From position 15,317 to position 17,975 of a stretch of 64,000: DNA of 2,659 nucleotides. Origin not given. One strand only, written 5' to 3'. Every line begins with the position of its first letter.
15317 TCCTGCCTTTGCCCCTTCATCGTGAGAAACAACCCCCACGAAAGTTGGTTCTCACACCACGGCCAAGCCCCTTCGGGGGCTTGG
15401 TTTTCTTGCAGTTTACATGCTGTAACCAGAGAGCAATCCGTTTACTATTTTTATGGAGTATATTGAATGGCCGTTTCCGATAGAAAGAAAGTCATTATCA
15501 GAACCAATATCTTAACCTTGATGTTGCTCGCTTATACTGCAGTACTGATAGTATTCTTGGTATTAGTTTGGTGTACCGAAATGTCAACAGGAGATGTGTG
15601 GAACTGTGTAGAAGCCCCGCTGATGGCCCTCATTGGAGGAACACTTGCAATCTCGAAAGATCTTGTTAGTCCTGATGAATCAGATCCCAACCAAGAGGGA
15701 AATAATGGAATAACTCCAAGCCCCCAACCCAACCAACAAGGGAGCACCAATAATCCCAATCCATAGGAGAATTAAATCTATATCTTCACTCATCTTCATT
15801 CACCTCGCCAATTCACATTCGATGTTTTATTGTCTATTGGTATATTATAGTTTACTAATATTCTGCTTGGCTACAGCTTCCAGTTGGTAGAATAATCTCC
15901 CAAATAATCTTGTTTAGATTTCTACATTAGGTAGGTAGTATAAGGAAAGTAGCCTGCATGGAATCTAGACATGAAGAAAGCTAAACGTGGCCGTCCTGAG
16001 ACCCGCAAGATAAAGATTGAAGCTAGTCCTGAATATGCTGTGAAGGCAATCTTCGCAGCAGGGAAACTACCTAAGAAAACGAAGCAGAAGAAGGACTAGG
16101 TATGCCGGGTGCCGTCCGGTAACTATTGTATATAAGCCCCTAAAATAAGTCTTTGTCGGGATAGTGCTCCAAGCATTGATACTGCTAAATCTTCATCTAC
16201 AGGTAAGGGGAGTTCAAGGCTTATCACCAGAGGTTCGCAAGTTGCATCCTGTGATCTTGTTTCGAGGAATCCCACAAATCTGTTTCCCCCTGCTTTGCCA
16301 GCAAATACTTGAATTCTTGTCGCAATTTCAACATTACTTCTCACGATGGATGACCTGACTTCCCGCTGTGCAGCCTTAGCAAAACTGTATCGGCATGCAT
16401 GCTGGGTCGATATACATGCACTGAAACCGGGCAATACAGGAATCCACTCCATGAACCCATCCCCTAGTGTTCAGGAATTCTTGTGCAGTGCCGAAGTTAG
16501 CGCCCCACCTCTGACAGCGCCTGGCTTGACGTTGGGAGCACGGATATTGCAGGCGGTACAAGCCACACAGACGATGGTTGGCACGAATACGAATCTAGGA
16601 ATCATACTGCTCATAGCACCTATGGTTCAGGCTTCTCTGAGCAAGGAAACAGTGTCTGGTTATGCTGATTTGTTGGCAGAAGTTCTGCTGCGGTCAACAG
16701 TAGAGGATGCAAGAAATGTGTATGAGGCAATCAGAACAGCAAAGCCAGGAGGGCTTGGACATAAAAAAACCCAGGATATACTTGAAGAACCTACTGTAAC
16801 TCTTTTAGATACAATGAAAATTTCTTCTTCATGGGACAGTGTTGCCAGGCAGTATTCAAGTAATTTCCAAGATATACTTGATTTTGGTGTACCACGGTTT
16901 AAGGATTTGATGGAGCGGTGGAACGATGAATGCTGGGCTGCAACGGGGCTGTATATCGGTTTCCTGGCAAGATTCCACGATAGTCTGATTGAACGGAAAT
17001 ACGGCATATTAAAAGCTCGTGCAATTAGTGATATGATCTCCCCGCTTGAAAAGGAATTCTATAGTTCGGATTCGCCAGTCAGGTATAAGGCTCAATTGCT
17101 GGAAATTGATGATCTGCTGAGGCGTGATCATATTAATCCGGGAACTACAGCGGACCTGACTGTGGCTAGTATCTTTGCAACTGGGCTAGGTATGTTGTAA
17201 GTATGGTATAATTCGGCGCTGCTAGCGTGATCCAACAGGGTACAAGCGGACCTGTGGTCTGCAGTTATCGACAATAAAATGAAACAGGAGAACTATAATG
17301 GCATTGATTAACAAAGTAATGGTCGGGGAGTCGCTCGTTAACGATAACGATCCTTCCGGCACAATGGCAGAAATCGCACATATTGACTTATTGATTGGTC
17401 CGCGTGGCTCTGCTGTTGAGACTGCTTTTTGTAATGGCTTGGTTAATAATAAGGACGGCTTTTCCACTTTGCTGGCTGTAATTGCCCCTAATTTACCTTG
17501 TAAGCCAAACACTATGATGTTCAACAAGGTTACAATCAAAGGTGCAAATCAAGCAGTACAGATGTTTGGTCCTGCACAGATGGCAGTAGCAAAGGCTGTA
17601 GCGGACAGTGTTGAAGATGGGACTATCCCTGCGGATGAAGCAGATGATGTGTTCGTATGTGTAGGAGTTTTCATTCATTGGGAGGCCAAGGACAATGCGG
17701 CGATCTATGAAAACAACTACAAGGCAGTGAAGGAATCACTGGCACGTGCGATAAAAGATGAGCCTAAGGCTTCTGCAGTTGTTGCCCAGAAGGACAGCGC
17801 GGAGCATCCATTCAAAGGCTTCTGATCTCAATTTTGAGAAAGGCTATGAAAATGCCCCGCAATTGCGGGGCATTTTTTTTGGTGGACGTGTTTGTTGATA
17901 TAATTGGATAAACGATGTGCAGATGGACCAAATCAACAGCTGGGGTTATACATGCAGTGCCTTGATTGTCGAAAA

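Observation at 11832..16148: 4.3-kb IS1595-family element with passenger genes, intact IRs and a perfect 8-bp target duplication, inserted inside the H4MPT island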

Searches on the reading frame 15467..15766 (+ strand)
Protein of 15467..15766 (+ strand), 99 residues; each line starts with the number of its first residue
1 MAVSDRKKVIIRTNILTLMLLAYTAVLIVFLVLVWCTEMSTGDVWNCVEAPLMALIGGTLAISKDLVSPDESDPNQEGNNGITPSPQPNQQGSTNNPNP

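Call 6: search_protein_families(library=pfam, proteins=[window:15467-15766:+], max_evalue=0.01)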
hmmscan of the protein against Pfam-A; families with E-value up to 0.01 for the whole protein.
window:15467-15766:+ (99 aa): 0 families
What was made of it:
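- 15467..15766 (+): 99-aa ORF with hydrophobic stretches (probably a membrane protein); function unknown. No Pfam family (call 6).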

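Call 7: search_protein_families(library=ncbifam, proteins=[window:15467-15766:+], max_evalue=0.01)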
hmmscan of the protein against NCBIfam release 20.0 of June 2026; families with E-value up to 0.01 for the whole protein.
window:15467-15766:+ (99 aa): 1 family
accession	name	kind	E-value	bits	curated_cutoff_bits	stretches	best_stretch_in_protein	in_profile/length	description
NF008174.0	PRK10921.1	equivalog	0.0059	16.2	432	1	1-69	1-67/258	Sec-independent protein translocase subunit TatC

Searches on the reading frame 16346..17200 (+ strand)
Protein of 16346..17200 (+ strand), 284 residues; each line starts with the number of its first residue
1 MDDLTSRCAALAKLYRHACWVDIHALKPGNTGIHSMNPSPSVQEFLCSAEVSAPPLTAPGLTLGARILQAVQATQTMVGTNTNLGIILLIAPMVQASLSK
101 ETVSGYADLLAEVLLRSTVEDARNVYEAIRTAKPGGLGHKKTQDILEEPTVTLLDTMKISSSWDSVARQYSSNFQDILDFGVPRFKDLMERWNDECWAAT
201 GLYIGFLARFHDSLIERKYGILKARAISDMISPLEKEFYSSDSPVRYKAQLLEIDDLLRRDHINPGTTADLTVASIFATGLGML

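Call 6: search_protein_families(library=pfam, proteins=[window:16346-17200:+], max_evalue=0.01)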
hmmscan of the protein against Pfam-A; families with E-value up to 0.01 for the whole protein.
window:16346-17200:+ (284 aa): 1 family
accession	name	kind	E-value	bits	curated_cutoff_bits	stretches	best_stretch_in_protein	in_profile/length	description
PF01874.21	CitG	-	9.1e-56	190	27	1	12-278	1-283/284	ATP:dephospho-CoA triphosphoribosyl transferase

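Call 15: find_homologous_proteins(query=window:16346-17200:+, max_evalue=1e-20)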
Query window:16346-17200:+ (284 aa): 6982 proteins with E <= 1e-20 among 8000 candidates; the best 120 are listed.
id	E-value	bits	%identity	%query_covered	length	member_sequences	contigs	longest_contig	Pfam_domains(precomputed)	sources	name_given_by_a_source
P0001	1.5e-180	617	98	100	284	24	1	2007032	PF01874.22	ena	-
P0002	2.0e-149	515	82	100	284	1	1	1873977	PF01874.22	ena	-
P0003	9.6e-125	434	69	100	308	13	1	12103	PF01874.22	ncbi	-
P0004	4.1e-124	432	72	98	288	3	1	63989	PF01874.22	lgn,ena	-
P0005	8.4e-118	411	69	96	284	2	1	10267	PF01874.22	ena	-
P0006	1.1e-115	404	70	96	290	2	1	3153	PF01874.22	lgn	-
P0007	3.6e-115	402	67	100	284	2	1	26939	PF01874.22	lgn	-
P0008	2.5e-111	390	68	96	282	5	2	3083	PF01874.22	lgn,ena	-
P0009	1.4e-110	387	67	96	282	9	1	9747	PF01874.22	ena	-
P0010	4.1e-110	386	67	96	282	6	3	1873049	PF01874.22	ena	-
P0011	3.0e-109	383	63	100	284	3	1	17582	PF01874.22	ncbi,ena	-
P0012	3.1e-109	383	65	96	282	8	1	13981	PF01874.22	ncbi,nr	ncbi:MAG: triphosphoribosyl-dephospho-CoA synthase [Gammaproteobacteria bacterium]|nr:triphosphoribo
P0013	3.2e-109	383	67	96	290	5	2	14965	PF01874.22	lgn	-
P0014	6.8e-109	382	65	96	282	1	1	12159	PF01874.22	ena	-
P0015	1.2e-107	378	63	100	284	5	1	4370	PF01874.22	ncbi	-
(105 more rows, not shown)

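Call 16: find_encoding_contigs(protein=P0001, flank=10000, max_places=6)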
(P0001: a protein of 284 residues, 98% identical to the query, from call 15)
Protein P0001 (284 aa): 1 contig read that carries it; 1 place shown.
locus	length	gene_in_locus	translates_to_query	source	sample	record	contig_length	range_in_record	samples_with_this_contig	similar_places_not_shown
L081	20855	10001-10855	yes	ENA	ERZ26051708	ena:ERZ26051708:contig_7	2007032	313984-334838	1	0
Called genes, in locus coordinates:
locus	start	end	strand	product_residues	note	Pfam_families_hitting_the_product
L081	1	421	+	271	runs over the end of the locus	PF01493:GXGXG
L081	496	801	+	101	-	PF12797:Fer4_2 (faint), PF12837:Fer4_6 (faint), PF13237:Fer4_10 (faint), PF14697:Fer4_21 (faint), PF12838:Fer4_7 (weak), PF13484:Fer4_16 (faint), PF00037:Fer4 (weak)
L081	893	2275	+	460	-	PF07992:Pyr_redox_2 (weak)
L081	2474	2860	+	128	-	-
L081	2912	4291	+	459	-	PF01406:tRNA-synt_1e, PF09334:tRNA-synt_1g (faint), PF09190:DALR_2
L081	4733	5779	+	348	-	PF00288:GHMP_kinases_N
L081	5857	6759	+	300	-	PF09176:Mpt_N, PF01262:AlaDh_PNT_C (weak)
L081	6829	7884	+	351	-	PF02655:ATP-grasp_3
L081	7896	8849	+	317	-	PF02289:MCH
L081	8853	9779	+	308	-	PF08443:RimK, PF02955:GSH-S_ATP (weak)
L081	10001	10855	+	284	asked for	PF01874:CitG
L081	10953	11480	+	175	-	PF08714:Fae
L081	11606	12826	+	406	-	PF01242:PTPS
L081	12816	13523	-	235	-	PF00977:His_biosynth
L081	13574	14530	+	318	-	PF14397:ATPgrasp_ST (faint), PF18301:preATP-grasp_3, PF02655:ATP-grasp_3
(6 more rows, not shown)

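Call 17: find_encoding_contigs(protein=P0002, flank=10000, max_places=4)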
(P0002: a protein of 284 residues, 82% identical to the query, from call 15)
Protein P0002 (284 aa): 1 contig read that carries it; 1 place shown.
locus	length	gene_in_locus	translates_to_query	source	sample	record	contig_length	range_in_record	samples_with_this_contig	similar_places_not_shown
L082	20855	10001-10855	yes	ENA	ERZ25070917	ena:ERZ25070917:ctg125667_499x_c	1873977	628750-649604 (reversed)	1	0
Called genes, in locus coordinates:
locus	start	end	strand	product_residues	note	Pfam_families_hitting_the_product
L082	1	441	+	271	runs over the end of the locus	PF01493:GXGXG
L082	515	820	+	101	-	PF12797:Fer4_2 (faint), PF12837:Fer4_6 (faint), PF13237:Fer4_10 (faint), PF14697:Fer4_21 (faint), PF12838:Fer4_7 (weak), PF13484:Fer4_16 (faint), PF00037:Fer4 (weak)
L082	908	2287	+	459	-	PF07992:Pyr_redox_2 (weak)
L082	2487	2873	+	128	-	-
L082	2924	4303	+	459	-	PF01406:tRNA-synt_1e, PF09334:tRNA-synt_1g (faint), PF09190:DALR_2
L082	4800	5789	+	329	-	PF00288:GHMP_kinases_N, PF08544:GHMP_kinases_C (faint)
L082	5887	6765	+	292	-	PF09176:Mpt_N, PF01262:AlaDh_PNT_C (weak)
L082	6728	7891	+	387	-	PF02655:ATP-grasp_3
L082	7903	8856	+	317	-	PF02289:MCH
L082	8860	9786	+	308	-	PF08443:RimK, PF02955:GSH-S_ATP (weak), PF14398:ATPgrasp_YheCD (faint)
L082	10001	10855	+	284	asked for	PF01874:CitG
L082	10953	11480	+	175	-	PF08714:Fae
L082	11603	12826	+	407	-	PF01242:PTPS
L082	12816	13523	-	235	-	PF00977:His_biosynth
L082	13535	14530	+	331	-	PF18301:preATP-grasp_3, PF02655:ATP-grasp_3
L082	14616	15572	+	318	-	PF01968:Hydantoinase_A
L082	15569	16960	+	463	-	PF04715:, PF00425:Chorismate_bind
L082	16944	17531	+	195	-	PF00696:AA_kinase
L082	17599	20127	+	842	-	PF03176:MMPL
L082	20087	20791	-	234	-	PF04476:4HFCP_synth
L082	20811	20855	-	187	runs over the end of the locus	PF04289:DUF447_N, PF20766:DUF447_C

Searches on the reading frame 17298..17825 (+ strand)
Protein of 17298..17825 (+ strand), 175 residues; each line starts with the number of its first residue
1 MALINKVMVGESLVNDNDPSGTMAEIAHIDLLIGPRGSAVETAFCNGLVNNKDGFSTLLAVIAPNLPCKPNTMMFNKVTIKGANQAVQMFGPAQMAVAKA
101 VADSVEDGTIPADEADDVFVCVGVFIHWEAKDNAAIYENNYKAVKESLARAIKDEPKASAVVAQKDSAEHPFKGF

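Call 6: search_protein_families(library=pfam, proteins=[window:17298-17825:+], max_evalue=0.01)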
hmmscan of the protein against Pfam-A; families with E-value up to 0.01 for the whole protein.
window:17298-17825:+ (175 aa): 1 family
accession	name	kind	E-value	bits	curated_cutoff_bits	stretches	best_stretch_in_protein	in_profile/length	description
PF08714.17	Fae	-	3.5e-65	219.3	27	1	9-172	1-158/159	Formaldehyde-activating enzyme (Fae)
